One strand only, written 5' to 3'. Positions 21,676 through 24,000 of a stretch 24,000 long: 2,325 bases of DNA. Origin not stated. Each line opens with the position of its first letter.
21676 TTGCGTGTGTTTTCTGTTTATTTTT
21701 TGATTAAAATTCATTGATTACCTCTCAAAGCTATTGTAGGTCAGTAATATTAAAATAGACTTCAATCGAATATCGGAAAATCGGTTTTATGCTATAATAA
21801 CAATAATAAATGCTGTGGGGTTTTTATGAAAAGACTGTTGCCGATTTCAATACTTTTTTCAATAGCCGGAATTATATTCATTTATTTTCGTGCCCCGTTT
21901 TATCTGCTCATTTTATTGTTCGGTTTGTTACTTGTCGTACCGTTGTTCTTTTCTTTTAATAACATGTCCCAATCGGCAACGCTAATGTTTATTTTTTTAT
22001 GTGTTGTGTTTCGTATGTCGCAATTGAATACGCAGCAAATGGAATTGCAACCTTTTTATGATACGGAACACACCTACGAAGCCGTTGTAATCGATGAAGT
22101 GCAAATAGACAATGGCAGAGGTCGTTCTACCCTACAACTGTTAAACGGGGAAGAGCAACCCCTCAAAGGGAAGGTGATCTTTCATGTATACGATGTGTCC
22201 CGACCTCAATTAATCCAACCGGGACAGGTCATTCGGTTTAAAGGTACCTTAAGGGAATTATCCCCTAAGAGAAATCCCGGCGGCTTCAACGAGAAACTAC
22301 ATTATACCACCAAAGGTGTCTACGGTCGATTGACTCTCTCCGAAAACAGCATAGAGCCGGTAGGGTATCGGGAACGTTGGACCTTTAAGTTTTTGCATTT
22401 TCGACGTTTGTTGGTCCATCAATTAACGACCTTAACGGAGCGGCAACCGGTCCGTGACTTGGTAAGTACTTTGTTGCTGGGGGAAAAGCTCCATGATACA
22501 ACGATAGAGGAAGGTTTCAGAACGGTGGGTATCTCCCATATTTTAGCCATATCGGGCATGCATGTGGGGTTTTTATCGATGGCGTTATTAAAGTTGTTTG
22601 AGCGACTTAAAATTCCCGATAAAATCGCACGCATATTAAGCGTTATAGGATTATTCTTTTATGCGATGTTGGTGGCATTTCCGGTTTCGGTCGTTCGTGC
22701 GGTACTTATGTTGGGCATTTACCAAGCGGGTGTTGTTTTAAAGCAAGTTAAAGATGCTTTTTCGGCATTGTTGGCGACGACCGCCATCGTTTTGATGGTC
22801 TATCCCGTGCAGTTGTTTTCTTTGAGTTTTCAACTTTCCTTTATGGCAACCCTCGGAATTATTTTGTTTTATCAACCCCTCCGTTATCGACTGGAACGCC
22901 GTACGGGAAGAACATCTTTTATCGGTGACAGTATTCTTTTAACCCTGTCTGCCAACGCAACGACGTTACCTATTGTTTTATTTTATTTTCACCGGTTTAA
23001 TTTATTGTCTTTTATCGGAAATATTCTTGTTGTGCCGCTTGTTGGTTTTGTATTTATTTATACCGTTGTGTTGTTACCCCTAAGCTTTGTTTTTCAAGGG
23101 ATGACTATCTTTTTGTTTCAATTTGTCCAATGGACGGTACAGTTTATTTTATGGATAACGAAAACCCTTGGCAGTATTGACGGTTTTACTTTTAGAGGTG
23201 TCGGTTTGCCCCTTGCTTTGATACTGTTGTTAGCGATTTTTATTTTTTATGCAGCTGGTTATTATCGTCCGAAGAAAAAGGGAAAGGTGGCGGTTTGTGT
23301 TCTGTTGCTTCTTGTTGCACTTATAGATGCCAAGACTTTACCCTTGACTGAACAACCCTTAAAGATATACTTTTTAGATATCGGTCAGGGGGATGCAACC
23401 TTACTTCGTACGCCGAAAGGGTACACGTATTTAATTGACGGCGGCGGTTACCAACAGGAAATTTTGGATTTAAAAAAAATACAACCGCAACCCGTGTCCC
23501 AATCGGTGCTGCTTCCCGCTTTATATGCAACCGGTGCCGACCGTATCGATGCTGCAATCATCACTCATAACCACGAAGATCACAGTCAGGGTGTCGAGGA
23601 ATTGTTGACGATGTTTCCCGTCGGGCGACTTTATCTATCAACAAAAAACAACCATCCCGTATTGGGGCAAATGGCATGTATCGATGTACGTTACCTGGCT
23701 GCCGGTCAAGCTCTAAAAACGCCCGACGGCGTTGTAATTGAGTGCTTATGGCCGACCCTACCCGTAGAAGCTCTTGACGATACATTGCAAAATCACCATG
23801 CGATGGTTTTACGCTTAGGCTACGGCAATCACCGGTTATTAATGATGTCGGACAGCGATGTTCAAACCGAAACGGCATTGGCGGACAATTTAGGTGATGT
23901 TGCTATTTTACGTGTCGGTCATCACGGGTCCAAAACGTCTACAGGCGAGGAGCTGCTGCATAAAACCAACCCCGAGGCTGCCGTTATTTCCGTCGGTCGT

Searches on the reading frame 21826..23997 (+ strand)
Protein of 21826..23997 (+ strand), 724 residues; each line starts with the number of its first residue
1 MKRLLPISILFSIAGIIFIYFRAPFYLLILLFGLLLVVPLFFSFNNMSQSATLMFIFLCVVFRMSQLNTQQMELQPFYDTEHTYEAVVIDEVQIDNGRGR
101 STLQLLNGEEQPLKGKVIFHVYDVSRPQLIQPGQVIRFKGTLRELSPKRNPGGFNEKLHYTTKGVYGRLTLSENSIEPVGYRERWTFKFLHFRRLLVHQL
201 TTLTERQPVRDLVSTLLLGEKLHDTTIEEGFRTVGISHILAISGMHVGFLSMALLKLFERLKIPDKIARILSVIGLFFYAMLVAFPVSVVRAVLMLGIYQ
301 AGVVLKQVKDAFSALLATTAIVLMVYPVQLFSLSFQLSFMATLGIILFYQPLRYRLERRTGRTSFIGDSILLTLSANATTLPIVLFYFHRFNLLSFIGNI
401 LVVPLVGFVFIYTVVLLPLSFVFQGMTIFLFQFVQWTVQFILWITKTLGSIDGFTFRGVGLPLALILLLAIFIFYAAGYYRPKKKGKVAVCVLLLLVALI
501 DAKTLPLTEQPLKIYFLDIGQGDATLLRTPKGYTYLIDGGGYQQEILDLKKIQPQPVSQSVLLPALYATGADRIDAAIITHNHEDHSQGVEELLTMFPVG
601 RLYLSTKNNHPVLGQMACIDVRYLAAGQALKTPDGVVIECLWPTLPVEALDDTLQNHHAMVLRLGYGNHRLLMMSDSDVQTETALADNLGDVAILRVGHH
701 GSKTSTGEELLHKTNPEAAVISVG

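Call 54: search_protein_families(library=pfam, proteins=[window:21826-23997:+])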
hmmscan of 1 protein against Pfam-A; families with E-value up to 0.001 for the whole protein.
window:21826-23997:+ (724 aa): 3 families
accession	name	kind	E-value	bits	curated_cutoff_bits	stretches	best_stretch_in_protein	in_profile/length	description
PF03772.21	Competence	-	7.2e-56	190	23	1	216-477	1-264/270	Competence protein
PF13567.11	DUF4131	-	1.5e-20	74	31.6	1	23-174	3-162/165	Domain of unknown function (DUF4131)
PF00753.33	Lactamase_B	-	2.4e-12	47.7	22.7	1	519-724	3-195/196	Metallo-beta-lactamase superfamily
